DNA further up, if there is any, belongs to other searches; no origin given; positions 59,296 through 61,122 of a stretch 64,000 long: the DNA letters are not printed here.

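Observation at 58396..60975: Unusual domain fusion: DUF1611 with a QueC/LarE-like PP-loop ATPase plus Cys cluster in one 859-aa protein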

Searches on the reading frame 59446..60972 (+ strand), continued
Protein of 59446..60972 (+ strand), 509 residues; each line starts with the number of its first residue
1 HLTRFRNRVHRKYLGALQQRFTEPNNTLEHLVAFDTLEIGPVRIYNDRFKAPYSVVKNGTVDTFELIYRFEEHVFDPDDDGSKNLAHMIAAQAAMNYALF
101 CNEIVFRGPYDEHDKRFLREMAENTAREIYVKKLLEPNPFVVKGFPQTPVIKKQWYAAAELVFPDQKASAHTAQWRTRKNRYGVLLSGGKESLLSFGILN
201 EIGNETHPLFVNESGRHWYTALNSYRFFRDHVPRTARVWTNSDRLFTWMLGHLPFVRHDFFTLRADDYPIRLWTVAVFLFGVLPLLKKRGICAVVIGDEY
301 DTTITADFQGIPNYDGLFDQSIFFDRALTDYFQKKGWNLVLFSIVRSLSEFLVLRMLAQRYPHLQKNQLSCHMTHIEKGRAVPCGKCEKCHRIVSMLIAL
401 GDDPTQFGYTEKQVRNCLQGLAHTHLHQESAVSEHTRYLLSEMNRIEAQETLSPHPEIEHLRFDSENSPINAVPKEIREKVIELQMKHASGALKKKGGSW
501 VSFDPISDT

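Call 49: search_protein_families(library=pfam, proteins=[P0248, P0179, P0127, P0261, P0175, P0167, P0181, P0187, P0221, P0122], max_evalue=0.01)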
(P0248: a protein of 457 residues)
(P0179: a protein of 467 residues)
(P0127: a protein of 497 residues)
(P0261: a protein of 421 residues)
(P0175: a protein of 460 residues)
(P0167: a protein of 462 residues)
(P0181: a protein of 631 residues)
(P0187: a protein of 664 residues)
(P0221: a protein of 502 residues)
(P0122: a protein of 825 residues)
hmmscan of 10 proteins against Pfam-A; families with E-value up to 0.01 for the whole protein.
P0248 (457 aa): 0 families

P0179 (467 aa): 0 families

P0127 (497 aa): 0 families

P0261 (421 aa): 0 families

P0175 (460 aa): 0 families

P0167 (462 aa): 0 families

P0181 (631 aa): 0 families

P0187 (664 aa): 0 families

P0221 (502 aa): 0 families

P0122 (825 aa): 6 families
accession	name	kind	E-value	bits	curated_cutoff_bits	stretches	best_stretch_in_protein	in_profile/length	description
PF13649.12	Methyltransf_25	-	3.4e-11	44.1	27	1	570-655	1-94/97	Methyltransferase domain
PF08242.18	Methyltransf_12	-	7.7e-11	43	30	1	571-657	1-95/98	Methyltransferase domain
PF13489.12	Methyltransf_23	-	1.4e-09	38.4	27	1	554-702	9-159/164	Methyltransferase domain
PF08241.18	Methyltransf_11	-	2.7e-09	38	21.2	1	571-657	1-90/95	Methyltransferase domain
PF13847.12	Methyltransf_31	-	2.1e-07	31.2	27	1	569-658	6-105/145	Methyltransferase domain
PF07021.18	MetW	-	0.00014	22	21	1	566-602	13-50/193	Methionine biosynthesis protein MetW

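Call 57: search_protein_families(library=ncbifam, alignment_id=A1, max_evalue=0.01)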
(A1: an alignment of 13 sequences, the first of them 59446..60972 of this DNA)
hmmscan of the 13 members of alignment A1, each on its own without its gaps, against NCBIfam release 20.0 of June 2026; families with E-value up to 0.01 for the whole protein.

A. member 1, window:59446-60972:+ (509 aa): 1 family
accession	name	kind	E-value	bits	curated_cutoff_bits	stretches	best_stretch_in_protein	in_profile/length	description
NF041275.1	MurL_Xanthmoales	equivalog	7.3e-07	28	700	1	318-394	256-335/447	UDP-N-acetyl-alpha-D-muramoyl-L-alanyl-L-glutamate epimerase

B. families by the number of members that match (of 13 scanned): 1 family
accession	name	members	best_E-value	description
NF041275.1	MurL_Xanthmoales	12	7.3e-07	UDP-N-acetyl-alpha-D-muramoyl-L-alanyl-L-glutamate epimerase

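Call 58: find_homologous_proteins(query=P0248, max_evalue=0.001)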
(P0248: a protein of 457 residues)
Query P0248 (457 aa): 6 proteins with E <= 0.001 among 7749 candidates.
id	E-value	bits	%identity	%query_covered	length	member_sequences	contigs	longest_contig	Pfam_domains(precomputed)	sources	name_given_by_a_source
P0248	0.0e+0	1042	100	100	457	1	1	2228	-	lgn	-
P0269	3.0e-144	500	52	98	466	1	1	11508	-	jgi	jgi:hypothetical protein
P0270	1.8e-141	490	50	98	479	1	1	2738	-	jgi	jgi:hypothetical protein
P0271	1.5e-88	316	55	57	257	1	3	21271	-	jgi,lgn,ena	-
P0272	2.1e-10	58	25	54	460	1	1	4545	-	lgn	-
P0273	3.6e-8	51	25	46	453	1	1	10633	-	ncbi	ncbi:MAG: hypothetical protein ACFFD8_03915 [Candidatus Thorarchaeota archaeon]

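Call 61: search_protein_families(library=pfam, proteins=[L047:1952-3094:+, L047:3132-4454:+, L047:4647-5864:+, L047:5797-7470:+, L047:7509-8327:+, L047:8362-9606:+, L075:1468-3144:+, L075:4014-4613:+, L075:4582-5892:+, L075:8390-10639:-], max_evalue=0.0001)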
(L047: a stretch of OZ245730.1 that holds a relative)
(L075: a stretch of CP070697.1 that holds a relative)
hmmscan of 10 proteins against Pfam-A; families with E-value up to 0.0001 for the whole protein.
L047:1952-3094:+ (380 aa): 2 families
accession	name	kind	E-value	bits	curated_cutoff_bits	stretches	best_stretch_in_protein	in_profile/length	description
PF13469.12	Sulfotransfer_3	-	2e-36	126.7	27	1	61-270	1-215/216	Sulfotransferase family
PF00685.33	Sulfotransfer_1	-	4.7e-10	39.7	22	1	61-297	3-211/255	Sulfotransferase domain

L047:3132-4454:+ (440 aa): 1 family
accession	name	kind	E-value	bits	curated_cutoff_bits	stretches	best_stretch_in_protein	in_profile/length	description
PF04932.20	Wzy_C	-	1.7e-18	67.3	31.7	1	207-338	6-149/149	O-Antigen ligase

L047:4647-5864:+ (405 aa): 1 family
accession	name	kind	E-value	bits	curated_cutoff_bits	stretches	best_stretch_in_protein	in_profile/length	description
PF00291.31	PALP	-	1.5e-52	179.2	35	1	96-402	3-295/295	Pyridoxal-phosphate dependent enzyme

L047:5797-7470:+ (557 aa): 0 families

L047:7509-8327:+ (272 aa): 1 family
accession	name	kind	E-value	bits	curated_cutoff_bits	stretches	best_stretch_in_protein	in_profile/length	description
PF02633.19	Creatininase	-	3.5e-74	249.7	31.3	1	20-256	2-238/238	Creatinine amidohydrolase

L047:8362-9606:+ (414 aa): 4 families
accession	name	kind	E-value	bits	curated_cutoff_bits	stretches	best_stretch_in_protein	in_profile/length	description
PF00266.25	Aminotran_5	-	3.5e-79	266.9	21.5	1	41-399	1-369/371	Aminotransferase class-V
PF01212.27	Beta_elim_lyase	-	7e-12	45.7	27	1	86-309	36-266/288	Beta-eliminating lyase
PF01041.23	DegT_DnrJ_EryC1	-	6.9e-08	32.5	19.8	1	102-220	42-152/360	DegT/DnrJ/EryC1/StrS aminotransferase family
PF01053.26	Cys_Met_Meta_PP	-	5.9e-07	28.8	27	1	69-232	39-191/381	Cys/Met metabolism PLP-dependent enzyme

L075:1468-3144:+ (558 aa): 4 families
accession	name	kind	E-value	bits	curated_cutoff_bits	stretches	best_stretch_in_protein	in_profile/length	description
PF00575.29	S1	-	5.8e-64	212.9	22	4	360-433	2-74/74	S1 RNA binding domain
PF23459.1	S1_RRP5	-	1.6e-19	70.7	27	2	363-432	4-72/72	RRP5 S1 domain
PF21710.3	Spt6_S1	-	1.3e-09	38.6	27.5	0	358-435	12-89/91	Spt6, S1/OB domain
PF13509.12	S1_2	-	1.6e-05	25.3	21.8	0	449-483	1-35/61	S1 domain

L075:4014-4613:+ (199 aa): 0 families

L075:4582-5892:+ (436 aa): 1 family
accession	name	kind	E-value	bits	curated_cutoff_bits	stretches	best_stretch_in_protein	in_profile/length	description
PF00291.31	PALP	-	8.1e-53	180.1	35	1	127-433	3-295/295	Pyridoxal-phosphate dependent enzyme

L075:8390-10639:- (749 aa): 4 families
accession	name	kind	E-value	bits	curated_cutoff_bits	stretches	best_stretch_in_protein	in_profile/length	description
PF00850.24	Hist_deacetyl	-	2.6e-78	263.8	27.9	1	266-569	2-295/298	Histone deacetylase domain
PF13508.13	Acetyltransf_7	-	8e-20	71.5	27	1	640-727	2-83/84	Acetyltransferase (GNAT) domain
PF00583.31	Acetyltransf_1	-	4.7e-19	69.2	20.7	1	639-726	31-116/116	Acetyltransferase (GNAT) family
PF13673.13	Acetyltransf_10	-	9.2e-08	32.6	23.6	1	631-728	20-109/128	Acetyltransferase (GNAT) domain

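Call 63: search_dna_similar(query=window:59446-60972:+, collection=plasmids, mode=protein, max_evalue=0.001, max_rows=20)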
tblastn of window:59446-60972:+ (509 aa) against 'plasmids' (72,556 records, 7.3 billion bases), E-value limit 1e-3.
No match.

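Call 88: list_cluster_members(proteins=[P0016, P0022, P0019, P0042, P0001])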
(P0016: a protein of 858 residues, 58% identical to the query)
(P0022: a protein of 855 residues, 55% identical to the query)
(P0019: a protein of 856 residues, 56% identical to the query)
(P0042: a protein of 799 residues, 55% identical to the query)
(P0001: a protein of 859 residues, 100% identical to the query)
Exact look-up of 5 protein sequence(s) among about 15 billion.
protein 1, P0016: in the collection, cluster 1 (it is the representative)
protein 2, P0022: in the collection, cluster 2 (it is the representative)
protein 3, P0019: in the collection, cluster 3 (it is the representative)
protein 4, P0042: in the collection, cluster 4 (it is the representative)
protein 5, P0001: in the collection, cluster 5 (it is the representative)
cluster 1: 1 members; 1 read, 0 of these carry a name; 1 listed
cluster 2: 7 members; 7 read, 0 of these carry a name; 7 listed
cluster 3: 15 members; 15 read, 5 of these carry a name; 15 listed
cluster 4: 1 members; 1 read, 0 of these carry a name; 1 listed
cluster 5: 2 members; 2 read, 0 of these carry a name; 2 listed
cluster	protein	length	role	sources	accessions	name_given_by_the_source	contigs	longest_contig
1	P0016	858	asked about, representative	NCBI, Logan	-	-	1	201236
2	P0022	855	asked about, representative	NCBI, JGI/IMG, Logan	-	-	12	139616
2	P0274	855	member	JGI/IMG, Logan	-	-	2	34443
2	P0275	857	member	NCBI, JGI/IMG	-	-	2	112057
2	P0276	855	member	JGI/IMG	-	-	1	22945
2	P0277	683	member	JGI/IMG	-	-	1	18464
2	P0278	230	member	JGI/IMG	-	-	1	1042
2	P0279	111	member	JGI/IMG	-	-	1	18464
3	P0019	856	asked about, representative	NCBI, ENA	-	-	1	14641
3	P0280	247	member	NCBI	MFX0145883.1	MAG: DUF1611 domain-containing protein, partial [Candidatus Hodarchaeota archaeon]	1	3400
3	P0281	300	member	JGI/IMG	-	hypothetical protein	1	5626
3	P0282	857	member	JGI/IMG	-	uncharacterized NAD-dependent epimerase/dehydratase family protein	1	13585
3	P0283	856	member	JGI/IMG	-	uncharacterized NAD-dependent epimerase/dehydratase family protein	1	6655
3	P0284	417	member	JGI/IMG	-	hypothetical protein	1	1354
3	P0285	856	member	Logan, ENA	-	-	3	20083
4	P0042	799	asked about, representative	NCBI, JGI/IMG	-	-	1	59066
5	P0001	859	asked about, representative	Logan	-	-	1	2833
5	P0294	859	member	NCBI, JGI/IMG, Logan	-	-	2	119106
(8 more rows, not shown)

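Call 89: find_encoding_contigs(protein=P0294, flank=2000, max_places=3)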
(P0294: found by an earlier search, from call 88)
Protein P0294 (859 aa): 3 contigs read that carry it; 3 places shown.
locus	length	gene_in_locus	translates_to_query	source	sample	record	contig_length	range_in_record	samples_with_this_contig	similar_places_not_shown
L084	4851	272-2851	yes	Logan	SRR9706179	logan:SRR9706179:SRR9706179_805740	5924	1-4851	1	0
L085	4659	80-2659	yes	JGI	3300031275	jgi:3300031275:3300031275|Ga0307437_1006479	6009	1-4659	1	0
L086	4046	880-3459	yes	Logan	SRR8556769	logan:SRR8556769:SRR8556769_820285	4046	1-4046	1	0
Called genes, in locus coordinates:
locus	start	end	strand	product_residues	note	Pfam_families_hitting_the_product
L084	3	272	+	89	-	?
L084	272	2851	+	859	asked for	PF17396:DUF1611_N, PF07755:DUF1611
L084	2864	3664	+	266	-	PF02633:Creatininase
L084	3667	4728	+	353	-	PF02746:MR_MLE_N, PF13378:MR_MLE_C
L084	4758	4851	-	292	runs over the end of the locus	PF01988:VIT1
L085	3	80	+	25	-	?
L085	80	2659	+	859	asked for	PF17396:DUF1611_N, PF07755:DUF1611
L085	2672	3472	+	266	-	PF02633:Creatininase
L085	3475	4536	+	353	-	PF02746:MR_MLE_N, PF13378:MR_MLE_C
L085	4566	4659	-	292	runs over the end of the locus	PF01988:VIT1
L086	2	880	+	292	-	?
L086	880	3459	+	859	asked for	PF17396:DUF1611_N, PF07755:DUF1611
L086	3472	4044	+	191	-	?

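Call 94: search_protein_families(library=pfam, proteins=[L060:2193-5273:+], max_evalue=0.00001)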
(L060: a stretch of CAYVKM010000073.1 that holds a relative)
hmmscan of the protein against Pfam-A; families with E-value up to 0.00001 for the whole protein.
L060:2193-5273:+ (1026 aa): 3 families
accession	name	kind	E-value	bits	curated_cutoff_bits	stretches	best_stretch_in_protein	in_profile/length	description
PF02633.19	Creatininase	-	5.4e-72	242.5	31.3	1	774-1010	2-238/238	Creatinine amidohydrolase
PF17396.8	DUF1611_N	-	4.8e-25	88.2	22.6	1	44-143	2-94/95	Domain of unknown function (DUF1611_N) Rossmann-like domain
PF07755.17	DUF1611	-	2.1e-09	37.5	25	1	152-202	2-52/201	Domain of unknown function (DUF1611_C) P-loop domain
